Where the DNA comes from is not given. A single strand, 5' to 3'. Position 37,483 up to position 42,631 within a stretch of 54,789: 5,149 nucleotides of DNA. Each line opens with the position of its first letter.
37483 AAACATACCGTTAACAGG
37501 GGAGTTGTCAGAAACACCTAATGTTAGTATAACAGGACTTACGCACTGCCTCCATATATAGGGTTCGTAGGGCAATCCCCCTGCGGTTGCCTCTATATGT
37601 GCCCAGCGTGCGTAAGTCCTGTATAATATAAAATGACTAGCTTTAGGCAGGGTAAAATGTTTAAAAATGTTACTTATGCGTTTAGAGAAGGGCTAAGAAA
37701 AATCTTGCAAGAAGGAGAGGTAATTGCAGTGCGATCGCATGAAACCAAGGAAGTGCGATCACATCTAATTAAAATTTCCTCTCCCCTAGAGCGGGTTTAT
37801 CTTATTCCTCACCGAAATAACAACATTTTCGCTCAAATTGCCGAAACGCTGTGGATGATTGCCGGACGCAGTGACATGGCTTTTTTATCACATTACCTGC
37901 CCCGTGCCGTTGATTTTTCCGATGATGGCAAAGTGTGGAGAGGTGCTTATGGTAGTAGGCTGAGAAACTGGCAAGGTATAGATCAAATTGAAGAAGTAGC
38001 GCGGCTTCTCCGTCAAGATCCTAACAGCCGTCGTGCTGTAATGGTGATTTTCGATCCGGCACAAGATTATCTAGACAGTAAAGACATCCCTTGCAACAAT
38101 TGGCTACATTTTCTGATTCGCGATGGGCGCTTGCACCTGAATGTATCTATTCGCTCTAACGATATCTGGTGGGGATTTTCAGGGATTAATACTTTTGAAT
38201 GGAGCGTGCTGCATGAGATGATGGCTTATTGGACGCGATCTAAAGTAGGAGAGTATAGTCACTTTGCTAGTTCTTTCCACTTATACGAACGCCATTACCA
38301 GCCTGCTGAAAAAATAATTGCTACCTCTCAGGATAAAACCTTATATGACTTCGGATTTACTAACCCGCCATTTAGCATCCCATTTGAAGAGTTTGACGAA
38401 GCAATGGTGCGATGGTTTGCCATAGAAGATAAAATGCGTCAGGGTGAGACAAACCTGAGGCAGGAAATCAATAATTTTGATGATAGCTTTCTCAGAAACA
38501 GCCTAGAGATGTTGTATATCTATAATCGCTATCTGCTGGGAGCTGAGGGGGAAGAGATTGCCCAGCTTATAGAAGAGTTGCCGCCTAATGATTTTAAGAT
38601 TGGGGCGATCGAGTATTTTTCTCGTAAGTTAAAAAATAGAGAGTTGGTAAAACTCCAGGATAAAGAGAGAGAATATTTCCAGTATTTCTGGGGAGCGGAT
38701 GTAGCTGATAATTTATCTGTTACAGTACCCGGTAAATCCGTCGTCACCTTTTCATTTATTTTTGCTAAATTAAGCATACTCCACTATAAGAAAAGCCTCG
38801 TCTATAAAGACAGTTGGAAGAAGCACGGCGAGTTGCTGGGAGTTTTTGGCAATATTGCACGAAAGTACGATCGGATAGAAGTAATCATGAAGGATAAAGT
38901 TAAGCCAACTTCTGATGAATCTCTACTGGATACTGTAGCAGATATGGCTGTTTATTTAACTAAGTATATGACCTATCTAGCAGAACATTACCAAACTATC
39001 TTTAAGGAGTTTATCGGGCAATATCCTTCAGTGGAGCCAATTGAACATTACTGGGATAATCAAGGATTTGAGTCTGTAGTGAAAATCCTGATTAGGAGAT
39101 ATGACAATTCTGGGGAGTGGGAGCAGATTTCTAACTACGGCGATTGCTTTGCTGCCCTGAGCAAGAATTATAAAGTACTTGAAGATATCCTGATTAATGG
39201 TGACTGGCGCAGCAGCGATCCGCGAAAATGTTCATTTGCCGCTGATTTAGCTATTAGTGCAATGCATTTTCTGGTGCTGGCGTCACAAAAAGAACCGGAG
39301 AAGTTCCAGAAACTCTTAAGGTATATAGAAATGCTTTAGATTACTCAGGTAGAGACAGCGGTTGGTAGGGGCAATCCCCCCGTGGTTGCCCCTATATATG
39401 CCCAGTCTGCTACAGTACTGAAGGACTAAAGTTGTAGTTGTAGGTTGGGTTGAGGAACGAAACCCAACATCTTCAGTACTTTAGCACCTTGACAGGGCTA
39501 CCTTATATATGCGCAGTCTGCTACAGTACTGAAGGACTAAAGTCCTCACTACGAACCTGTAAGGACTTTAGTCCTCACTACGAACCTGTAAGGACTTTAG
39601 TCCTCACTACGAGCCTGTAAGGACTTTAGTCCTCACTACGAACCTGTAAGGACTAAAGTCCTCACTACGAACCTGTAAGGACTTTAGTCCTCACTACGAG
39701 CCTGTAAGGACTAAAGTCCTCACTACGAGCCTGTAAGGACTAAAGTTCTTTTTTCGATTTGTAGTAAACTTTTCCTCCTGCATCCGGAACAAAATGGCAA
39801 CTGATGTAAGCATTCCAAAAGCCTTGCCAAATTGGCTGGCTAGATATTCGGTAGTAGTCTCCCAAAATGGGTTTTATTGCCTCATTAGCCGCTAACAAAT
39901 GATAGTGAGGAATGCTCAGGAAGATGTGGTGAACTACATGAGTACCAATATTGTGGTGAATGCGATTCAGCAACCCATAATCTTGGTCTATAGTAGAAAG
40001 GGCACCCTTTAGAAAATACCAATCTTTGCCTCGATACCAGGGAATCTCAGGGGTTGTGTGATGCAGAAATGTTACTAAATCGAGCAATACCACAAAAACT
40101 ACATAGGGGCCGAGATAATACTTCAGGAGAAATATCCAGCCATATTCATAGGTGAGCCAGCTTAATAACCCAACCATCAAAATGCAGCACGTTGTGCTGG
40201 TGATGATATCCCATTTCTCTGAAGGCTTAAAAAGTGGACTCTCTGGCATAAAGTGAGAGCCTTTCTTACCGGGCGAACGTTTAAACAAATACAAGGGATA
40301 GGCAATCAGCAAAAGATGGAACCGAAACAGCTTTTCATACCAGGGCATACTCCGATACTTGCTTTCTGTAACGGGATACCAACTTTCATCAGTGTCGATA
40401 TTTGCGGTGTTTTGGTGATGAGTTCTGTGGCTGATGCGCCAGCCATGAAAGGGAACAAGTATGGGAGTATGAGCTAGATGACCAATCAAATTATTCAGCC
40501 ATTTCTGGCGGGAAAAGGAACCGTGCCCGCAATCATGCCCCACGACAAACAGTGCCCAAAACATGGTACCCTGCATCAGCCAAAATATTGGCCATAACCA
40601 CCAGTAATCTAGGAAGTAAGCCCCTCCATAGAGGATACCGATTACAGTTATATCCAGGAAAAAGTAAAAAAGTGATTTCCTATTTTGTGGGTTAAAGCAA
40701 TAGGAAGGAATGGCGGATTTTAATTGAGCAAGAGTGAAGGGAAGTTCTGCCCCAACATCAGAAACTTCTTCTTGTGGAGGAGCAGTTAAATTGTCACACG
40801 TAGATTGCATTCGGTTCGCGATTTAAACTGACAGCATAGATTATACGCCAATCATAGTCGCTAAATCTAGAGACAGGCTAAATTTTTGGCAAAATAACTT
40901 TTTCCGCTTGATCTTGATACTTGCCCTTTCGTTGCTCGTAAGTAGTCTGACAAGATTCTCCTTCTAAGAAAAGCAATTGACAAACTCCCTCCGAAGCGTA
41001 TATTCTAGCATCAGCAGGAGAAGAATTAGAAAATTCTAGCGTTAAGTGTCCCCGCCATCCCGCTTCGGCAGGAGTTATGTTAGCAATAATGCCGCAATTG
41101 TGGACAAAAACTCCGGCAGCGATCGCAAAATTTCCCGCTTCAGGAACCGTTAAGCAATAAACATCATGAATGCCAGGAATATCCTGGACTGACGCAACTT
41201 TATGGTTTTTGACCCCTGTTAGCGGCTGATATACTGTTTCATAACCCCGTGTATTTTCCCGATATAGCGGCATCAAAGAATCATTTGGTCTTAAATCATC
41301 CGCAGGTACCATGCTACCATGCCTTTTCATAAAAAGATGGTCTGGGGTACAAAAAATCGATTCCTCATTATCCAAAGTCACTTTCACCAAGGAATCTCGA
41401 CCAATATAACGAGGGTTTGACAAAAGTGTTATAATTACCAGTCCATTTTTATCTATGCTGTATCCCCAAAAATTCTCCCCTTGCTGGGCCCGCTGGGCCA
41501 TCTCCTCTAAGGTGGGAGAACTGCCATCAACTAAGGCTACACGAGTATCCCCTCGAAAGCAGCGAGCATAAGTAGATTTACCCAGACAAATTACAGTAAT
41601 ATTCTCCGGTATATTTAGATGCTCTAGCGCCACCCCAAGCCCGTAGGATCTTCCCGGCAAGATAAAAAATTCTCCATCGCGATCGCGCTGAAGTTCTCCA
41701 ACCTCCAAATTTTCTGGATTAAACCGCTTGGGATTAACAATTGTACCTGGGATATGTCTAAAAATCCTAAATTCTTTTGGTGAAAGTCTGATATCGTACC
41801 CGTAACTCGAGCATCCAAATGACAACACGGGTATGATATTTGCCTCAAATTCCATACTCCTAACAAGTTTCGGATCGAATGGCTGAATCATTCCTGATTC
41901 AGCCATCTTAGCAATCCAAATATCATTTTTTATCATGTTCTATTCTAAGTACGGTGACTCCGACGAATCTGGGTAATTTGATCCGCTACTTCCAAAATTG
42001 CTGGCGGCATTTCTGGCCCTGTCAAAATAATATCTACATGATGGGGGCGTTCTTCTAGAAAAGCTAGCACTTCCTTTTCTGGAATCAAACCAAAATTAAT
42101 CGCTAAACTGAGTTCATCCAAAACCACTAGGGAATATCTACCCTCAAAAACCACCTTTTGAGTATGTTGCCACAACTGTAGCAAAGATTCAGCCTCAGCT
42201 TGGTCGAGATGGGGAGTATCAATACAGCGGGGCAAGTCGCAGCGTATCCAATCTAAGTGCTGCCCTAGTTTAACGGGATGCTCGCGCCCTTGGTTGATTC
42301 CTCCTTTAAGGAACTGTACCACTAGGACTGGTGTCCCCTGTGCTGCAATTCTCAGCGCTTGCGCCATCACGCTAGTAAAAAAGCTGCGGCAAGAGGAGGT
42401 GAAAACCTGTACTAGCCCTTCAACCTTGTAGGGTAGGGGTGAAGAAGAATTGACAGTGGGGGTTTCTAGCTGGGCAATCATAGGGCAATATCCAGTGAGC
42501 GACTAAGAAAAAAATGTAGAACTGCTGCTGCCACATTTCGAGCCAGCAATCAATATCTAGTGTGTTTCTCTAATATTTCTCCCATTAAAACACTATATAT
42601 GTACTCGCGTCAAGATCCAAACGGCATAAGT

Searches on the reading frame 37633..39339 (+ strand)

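Call 6: search_protein_families(library=ncbifam, proteins=[window:37633-39339:+], max_evalue=0.01)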
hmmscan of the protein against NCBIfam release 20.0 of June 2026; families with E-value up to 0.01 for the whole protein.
window:37633-39339:+ (568 aa): 8 families
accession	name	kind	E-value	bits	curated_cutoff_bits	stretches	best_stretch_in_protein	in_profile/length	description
TIGR03283.1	thy_syn_methano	equivalog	1.5e-30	106.3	174.55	1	11-223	6-199/201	thymidylate synthase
NF002497.0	PRK01827.1-3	equivalog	6.6e-22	78.1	327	1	65-228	52-219/264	thymidylate synthase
NF002499.0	PRK01827.1-5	equivalog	1.1e-17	64.2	405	1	21-246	8-236/264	thymidylate synthase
NF002495.0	PRK01827.1-1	equivalog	4e-17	62.6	327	1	93-232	91-235/279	thymidylate synthase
TIGR03284.1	thym_sym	equivalog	9.7e-17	61.1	108.35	1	104-229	124-252/296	thymidylate synthase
NF002496.0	PRK01827.1-2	equivalog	4.8e-16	58.7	325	1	105-231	147-276/318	thymidylate synthase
NF002498.0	PRK01827.1-4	equivalog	9.4e-08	31.7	427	1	56-224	64-229/283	thymidylate synthase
NF010393.0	PRK13821.1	equivalog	0.00022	20.4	576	1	113-223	152-262/323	thymidylate synthase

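Call 18: search_protein_families(library=pfam, proteins=[window:37633-39339:+], max_evalue=0.01)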
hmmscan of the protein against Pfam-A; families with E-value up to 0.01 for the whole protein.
window:37633-39339:+ (568 aa): 1 family
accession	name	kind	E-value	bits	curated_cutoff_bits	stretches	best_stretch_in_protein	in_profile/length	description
PF00303.24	Thymidylat_synt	-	6.2e-26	91.6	24.3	1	17-234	3-227/266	Thymidylate synthase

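Call 27: search_protein_families(library=padloc, proteins=[window:37633-39339:+], max_evalue=0.01)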
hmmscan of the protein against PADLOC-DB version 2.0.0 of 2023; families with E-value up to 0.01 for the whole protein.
window:37633-39339:+ (568 aa): 0 families

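Call 28: search_protein_families(library=phrogs, proteins=[window:37633-39339:+], max_evalue=0.001)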
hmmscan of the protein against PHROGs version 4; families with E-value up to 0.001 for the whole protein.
window:37633-39339:+ (568 aa): 7 families
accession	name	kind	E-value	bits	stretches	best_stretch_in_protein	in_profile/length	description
phrog_5131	-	DNA, RNA and nucleotide metabolism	6.4e-79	266.8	1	11-338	7-344/357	thymidylate synthase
phrog_3676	-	DNA, RNA and nucleotide metabolism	3.8e-69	234.5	1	7-241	9-249/351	thymidylate synthase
phrog_160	-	DNA, RNA and nucleotide metabolism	4.6e-41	141.8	1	5-235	24-270/335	thymidylate synthase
phrog_5682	-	DNA, RNA and nucleotide metabolism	4.7e-14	53.2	1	105-233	42-166/209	thymidylate synthase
phrog_22490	-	DNA, RNA and nucleotide metabolism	7.3e-10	39.6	1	377-425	114-162/235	replication protein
phrog_27321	-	unknown function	9.3e-08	33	1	377-424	105-152/226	-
phrog_1485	-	unknown function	8.8e-06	26.3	1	373-452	22-103/238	-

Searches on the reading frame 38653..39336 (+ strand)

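Call 104: search_protein_families(library=pfam, proteins=[window:38653-39336:+], max_evalue=5)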
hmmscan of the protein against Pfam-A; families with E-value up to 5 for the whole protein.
window:38653-39336:+ (228 aa): 4 families
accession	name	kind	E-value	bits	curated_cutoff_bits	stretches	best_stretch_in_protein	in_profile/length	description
PF10960.13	Holin_BhlA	-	0.097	13.1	22.6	0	157-179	39-61/70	BhlA holin family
PF14882.11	INT_rpt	-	0.12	13.1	26.5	1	50-75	19-45/55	Integrase repeat unit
PF20126.4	TumE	-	0.13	12.7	23.4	1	132-167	28-58/81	Toxin TumE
PF08326.17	ACC_central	-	0.16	10.6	23.2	1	75-159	118-198/726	Acetyl-CoA carboxylase, central region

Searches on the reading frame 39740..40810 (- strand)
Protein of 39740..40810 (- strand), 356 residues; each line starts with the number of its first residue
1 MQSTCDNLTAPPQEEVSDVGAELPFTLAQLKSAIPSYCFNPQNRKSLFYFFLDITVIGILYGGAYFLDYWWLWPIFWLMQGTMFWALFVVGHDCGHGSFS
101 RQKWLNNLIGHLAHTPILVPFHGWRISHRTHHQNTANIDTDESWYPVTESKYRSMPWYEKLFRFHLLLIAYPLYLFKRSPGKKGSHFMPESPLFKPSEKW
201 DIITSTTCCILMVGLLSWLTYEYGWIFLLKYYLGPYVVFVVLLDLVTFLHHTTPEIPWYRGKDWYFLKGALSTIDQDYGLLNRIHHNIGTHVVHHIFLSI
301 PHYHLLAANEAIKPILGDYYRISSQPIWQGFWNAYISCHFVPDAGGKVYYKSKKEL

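Call 18: search_protein_families(library=pfam, proteins=[window:39740-40810:-], max_evalue=0.01)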
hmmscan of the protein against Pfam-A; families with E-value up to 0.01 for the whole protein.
window:39740-40810:- (356 aa): 2 families
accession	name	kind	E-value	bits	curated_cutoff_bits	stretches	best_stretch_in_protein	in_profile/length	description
PF00487.30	FA_desaturase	-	1.3e-33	117.3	29.7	1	70-320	3-246/253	Fatty acid desaturase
PF11960.13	DUF3474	-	0.00023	21.9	27.8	1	13-57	89-133/138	Domain of unknown function (DUF3474)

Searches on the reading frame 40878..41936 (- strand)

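Call 6: search_protein_families(library=ncbifam, proteins=[window:40878-41936:-], max_evalue=0.01)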
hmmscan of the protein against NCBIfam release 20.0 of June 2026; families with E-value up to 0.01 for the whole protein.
window:40878-41936:- (352 aa): 8 families
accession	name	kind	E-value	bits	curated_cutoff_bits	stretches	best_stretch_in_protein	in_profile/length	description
NF052663.1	RtcB_rel_intein2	exception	4.1e-37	128.3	1050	2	125-240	77-190/626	intein-containing RctB family protein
TIGR02274.1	dCTP_deam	equivalog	7.1e-28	97.5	92.8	2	281-346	107-175/180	dCTP deaminase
TIGR01445.1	intein_Nterm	domain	9.8e-08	32.9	24.5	1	126-203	1-82/83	intein N-terminal splicing region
TIGR01443.1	intein_Cterm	domain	3.9e-06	26.9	15.6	1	258-281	1-24/24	intein C-terminal splicing region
NF011302.0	PRK14714.1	equivalog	8.9e-06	23.5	1791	1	139-281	963-1101/1350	DNA-directed DNA polymerase II large subunit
NF007079.0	PRK09532.1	equivalog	0.00032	19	1525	1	126-215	775-861/876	DNA polymerase III subunit alpha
NF038162.1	RtcB_rel_intein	exception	0.00046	18.3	1150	0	237-283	534-581/961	intein-containing RtcB family protein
NF005852.0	PRK07773.1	equivalog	0.001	17.4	780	0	126-221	398-490/886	replicative DNA helicase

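Call 18: search_protein_families(library=pfam, proteins=[window:40878-41936:-], max_evalue=0.01)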
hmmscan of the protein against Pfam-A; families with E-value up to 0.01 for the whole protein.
window:40878-41936:- (352 aa): 2 families
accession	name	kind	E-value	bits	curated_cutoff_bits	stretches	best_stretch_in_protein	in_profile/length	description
PF22769.1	DCD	-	3.2e-18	66.7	27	2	3-126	2-106/153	dCTP deaminase-like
PF14890.11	Intein_splicing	-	6.6e-18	65.4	35.8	1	134-280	2-155/155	Intein splicing domain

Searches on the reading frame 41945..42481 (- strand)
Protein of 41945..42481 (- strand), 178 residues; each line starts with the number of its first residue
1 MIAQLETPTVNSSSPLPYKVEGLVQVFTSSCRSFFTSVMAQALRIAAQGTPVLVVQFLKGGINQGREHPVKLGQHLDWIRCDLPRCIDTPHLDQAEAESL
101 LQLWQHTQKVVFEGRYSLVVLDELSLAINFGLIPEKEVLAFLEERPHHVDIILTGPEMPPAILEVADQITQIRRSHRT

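Call 18: search_protein_families(library=pfam, proteins=[window:41945-42481:-], max_evalue=0.01)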
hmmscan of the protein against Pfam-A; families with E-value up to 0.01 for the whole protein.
window:41945-42481:- (178 aa): 1 family
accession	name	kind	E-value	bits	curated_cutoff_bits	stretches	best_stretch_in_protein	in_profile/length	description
PF02572.21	CobA_CobO_BtuR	-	4.7e-29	102.2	25.7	1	21-174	2-155/172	ATP:corrinoid adenosyltransferase BtuR/CobO/CobP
